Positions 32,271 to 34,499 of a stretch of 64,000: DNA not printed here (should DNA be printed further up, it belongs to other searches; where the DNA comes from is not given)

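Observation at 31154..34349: GT-C-like membrane protein plus B12-binding radical SAM enzyme as a two-gene unit of unknown function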

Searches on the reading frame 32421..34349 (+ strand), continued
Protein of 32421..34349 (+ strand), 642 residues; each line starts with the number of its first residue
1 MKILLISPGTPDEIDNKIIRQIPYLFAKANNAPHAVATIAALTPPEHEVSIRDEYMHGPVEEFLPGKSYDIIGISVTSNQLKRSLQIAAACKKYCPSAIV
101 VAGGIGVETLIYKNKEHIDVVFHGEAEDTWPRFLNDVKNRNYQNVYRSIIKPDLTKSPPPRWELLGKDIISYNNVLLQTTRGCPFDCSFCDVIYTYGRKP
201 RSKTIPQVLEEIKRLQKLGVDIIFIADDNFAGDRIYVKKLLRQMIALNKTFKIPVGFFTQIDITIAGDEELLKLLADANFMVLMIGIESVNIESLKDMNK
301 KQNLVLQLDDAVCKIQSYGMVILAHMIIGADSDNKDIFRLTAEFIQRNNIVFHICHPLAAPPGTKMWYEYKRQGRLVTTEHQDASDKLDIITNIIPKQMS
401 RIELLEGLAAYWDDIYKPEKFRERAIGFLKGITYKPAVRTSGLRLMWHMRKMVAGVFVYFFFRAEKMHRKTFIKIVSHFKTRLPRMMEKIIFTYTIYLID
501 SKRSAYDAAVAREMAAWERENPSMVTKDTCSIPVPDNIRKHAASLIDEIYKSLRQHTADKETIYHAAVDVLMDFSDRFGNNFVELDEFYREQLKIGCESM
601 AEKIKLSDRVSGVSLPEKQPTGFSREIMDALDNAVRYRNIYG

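Call 33: predict_structure(alignment_id=A1)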
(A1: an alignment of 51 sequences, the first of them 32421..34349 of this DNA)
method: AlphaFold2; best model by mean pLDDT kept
length: 642 residues; sequences in the alignment: 51
mean_pLDDT: 90.3   pTM: 0.90
mean pLDDT of the five models: 90.3, 89.1, 87.4, 86.0, 83.9
residues with pLDDT >= 90: 431; 70-90: 184; 50-70: 24; < 50: 3
segments of 3 or more residues with pLDDT < 50: 191-193
pLDDT, mean of each block of 10 residues (from residue 1): 95 87 90 94 96 95 96 89 93 97 85 87 91 95 90 91 94 93 70 65 96 95 91 93 96 93 94 97 94 91 89 97 95 96 98 92 83 89 72 93 97 96 97 86 74 89 89 93 86 93 94 95 90 86 94 91 92 92 93 92 68 85 87 84 69
secondary structure, 60 per line:
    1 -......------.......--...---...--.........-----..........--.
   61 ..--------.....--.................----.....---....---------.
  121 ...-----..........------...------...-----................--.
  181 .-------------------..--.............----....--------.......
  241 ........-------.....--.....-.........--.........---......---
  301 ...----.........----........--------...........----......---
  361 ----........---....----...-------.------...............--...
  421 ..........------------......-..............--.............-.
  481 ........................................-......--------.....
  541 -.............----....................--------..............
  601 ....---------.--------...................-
elements in order: E2-7 H14-20 E29-31 H34-42 E48-53 H54-57 E71-75 H78-94 E99-103 H107-110 E120-123 H129-138 E145-147 H162-171 E172-177 H205-217 E222-225 H234-248 E256-260 H263-267 H269-277 E280-288 H292-297 H308-316 E321-328 H337-347 E352-357 H365-372 E376-379 H401-415 H418-430 H443-448 H450-463 H466-478 H480-520 E525-527 H536-540 H542-554 H560-578 H587-604 H623-641

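Call 36: fold_search(model_id=the predicted structure, library=pdb)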
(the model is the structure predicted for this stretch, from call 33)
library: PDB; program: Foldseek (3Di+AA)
matches with E <= 10: 1430; with E <= 0.001: 30
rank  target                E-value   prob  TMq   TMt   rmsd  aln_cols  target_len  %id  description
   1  6fd2_A                3.9e-14  1.00  0.52  0.73   6.3       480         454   18  Radical SAM 1,2-diol dehydratase AprD4 in complex with its substrate paromamine (released 2018-01-17)
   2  6wtf_A                4.5e-14  1.00  0.46  0.54  13.4       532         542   15  Structure of radical S-adenosylmethionine methyltransferase, TsrM, from Kitasatospora setae with tryptophan substrate  (released 2020-12-23)
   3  6wte_B                5.5e-14  1.00  0.48  0.57   9.0       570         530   14  Structure of radical S-adenosylmethionine methyltransferase, TsrM, from Kitasatospora setae with cobalamin and [4Fe-4S (released 2020-12-23)
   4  6wte_A                6.3e-14  1.00  0.51  0.57   8.4       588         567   14  Structure of radical S-adenosylmethionine methyltransferase, TsrM, from Kitasatospora setae with cobalamin and [4Fe-4S (released 2020-12-23)
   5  6fd2_B                6.6e-14  1.00  0.52  0.72   9.3       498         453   17  Radical SAM 1,2-diol dehydratase AprD4 in complex with its substrate paromamine (released 2018-01-17)
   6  6wtf_B                8.4e-14  1.00  0.47  0.55   9.6       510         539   15  Structure of radical S-adenosylmethionine methyltransferase, TsrM, from Kitasatospora setae with tryptophan substrate  (released 2020-12-23)
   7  5ul2                  5.6e-13  1.00  0.49  0.43  14.4       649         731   14  Structure of Apo, SeMet-labeled Cobalamin-dependent S-adenosylmethionine radical enzyme OxsB (released 2017-04-19)
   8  5ul4                  9.5e-13  1.00  0.50  0.45  12.3       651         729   13  Structure of Cobalamin-dependent S-adenosylmethionine radical enzyme OxsB with aqua-cobalamin and S-adenosylmethionine b (released 2017-04-19)
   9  9ccb                  2.2e-12  1.00  0.43  0.63   8.5       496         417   17  X-ray crystal structure of methyl-coenzyme M reductase glutamine methylase (MgmA) from Methanothermobacter marburgensis  (released 2025-01-01)
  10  9n1c                  1.5e-11  1.00  0.49  0.50  10.5       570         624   14  Crystal structure of CysS from Corallococcus sp. CA054B with 5'-deoxyadenosine, methionine, and pantetheinylated 3-ethox (released 2026-01-28)
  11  9n1b                  1.9e-11  1.00  0.49  0.51  10.6       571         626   14  Crystal structure of CysS from Corallococcus sp. CA054B with 5'-deoxyadenosine, methionine, and pantetheinylated 3-metho (released 2026-01-28)
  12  7kdy_B                4.7e-11  1.00  0.47  0.45  11.9       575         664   14  Crystal structure of Streptomyces tokunonesis TokK with hydroxycobalamin, 5'-deoxyadenosine, methionine, and (2R)-pant (released 2022-01-12)
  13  9a6d_A                6.0e-11  1.00  0.41  0.56   5.6       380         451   16  Integrative model of MTAB-YVFG by crosslinking MS and deep learning (released 2024-09-18)
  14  7mjx_A                8.0e-11  1.00  0.39  0.55   6.5       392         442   17  MiaB in the complex with 5'-deoxyadenosine, methionine and RNA (released 2021-09-15)
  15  7mjw_A                1.1e-10  1.00  0.40  0.56   6.0       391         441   18  Methylated MiaB in the complex with 5'-deoxyadenosine, methionine and RNA (released 2021-09-15)
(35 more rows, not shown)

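Call 45: list_cluster_members(proteins=[P0027, P0047, P0092, P0053, P0119, P0024, P0121, P0137])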
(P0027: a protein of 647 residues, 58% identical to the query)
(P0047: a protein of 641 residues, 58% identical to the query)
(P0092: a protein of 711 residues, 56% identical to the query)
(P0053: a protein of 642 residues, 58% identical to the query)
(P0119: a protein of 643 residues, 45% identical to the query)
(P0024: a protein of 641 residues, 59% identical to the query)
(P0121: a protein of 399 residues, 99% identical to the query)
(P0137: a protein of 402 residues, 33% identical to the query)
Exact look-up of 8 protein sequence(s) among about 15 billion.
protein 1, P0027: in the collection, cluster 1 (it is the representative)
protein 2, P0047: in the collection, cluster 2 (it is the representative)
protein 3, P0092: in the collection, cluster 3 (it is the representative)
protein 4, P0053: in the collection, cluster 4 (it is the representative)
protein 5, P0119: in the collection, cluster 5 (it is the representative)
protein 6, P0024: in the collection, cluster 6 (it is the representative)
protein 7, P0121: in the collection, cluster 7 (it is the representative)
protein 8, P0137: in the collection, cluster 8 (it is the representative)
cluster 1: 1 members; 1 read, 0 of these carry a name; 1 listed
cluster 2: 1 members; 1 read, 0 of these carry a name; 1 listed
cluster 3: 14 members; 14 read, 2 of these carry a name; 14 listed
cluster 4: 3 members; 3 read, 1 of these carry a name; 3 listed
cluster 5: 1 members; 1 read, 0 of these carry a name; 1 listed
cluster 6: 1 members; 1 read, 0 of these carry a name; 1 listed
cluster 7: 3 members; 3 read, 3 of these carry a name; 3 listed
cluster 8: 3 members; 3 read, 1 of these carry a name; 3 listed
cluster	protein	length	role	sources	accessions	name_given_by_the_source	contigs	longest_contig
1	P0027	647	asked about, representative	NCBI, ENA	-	-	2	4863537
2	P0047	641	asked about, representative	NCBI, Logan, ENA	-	-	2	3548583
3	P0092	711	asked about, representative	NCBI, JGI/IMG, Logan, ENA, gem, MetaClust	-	\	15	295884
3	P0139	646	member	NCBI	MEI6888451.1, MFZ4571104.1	MAG: radical SAM protein [Bacteroidales bacterium]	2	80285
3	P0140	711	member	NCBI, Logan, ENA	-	-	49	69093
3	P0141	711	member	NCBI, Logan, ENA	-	-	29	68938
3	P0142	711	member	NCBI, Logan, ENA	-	-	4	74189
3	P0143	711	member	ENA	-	-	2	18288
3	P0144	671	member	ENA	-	-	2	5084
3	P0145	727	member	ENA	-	-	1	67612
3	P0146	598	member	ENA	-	-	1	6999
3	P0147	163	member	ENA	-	-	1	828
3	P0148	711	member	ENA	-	-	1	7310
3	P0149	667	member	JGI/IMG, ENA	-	-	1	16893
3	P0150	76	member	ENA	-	-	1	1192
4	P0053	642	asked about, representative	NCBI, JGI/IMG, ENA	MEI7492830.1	MAG: radical SAM protein [Bacteroidota bacterium]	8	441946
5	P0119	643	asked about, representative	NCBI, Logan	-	-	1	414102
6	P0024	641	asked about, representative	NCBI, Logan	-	-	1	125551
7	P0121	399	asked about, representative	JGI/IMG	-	hypothetical protein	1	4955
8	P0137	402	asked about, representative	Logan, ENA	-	-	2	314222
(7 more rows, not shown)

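Call 47: find_encoding_contigs(protein=window:32421-34349:+, flank=8000, max_places=4)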
Protein window:32421-34349:+ (642 aa): 13 contigs read that carry it; 4 places shown.
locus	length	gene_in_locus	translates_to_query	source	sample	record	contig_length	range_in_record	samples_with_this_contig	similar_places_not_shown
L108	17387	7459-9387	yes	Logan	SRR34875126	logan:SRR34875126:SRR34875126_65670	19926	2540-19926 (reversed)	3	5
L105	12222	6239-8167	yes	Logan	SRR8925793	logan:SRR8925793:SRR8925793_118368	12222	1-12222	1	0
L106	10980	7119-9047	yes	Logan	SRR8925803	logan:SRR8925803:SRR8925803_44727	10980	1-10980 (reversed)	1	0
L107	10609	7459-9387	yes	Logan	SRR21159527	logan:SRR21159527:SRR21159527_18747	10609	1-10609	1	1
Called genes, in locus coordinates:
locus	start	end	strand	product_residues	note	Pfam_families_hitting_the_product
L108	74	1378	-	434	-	PF00275:EPSP_synthase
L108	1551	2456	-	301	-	PF01515:PTA_PTB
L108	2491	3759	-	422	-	PF16217:M64_N, PF09471:Peptidase_M64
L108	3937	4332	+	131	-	-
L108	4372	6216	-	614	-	PF04371:PAD_porph, PF18962:Por_Secre_tail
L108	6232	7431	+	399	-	PF13231:PMT_2 (weak)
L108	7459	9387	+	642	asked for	PF02310:B12-binding (weak), PF04055:Radical_SAM, PF13282:DUF4070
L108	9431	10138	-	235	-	PF07661:MORN_2 (faint)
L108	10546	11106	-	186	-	PF19841:GldN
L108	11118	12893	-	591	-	PF00501:AMP-binding, PF23562:AMP-binding_C_3 (weak)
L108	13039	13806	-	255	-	PF00106:adh_short, PF08659:KR, PF13561:adh_short_C2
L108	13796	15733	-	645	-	PF07715:Plug, PF00593:TonB_dep_Rec_b-barrel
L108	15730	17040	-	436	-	-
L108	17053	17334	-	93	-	-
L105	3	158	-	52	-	?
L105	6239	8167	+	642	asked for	PF02310:B12-binding (weak), PF04055:Radical_SAM, PF13282:DUF4070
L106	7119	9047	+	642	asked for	PF02310:B12-binding (weak), PF04055:Radical_SAM, PF13282:DUF4070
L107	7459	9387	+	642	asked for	PF02310:B12-binding (weak), PF04055:Radical_SAM, PF13282:DUF4070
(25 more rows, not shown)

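Call 55: search_protein_families(library=ncbifam, proteins=[L048:10238-12652:+, L048:12808-14739:+], max_evalue=0.001)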
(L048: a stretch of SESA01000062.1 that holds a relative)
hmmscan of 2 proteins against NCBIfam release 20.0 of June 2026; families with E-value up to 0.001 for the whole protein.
L048:10238-12652:+ (804 aa): 4 families
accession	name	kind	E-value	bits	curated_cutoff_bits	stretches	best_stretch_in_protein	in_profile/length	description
NF052279.1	lipo_TamL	exception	5.6e-214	712.8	400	1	35-804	2-747/747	translocation and assembly module lipoprotein TamL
TIGR03303.1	OM_YaeT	equivalog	3.9e-15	55.3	297.15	1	616-732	569-687/741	outer membrane protein assembly factor BamA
NF047950.2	ATportTamA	equivalog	0.00028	19.6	625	1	633-726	432-518/569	autotransporter assembly complex protein TamA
NF008287.0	PRK11067.1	subfamily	0.00043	18.8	1181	1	617-686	605-676/802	outer membrane protein assembly factor BamA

L048:12808-14739:+ (643 aa): 0 families
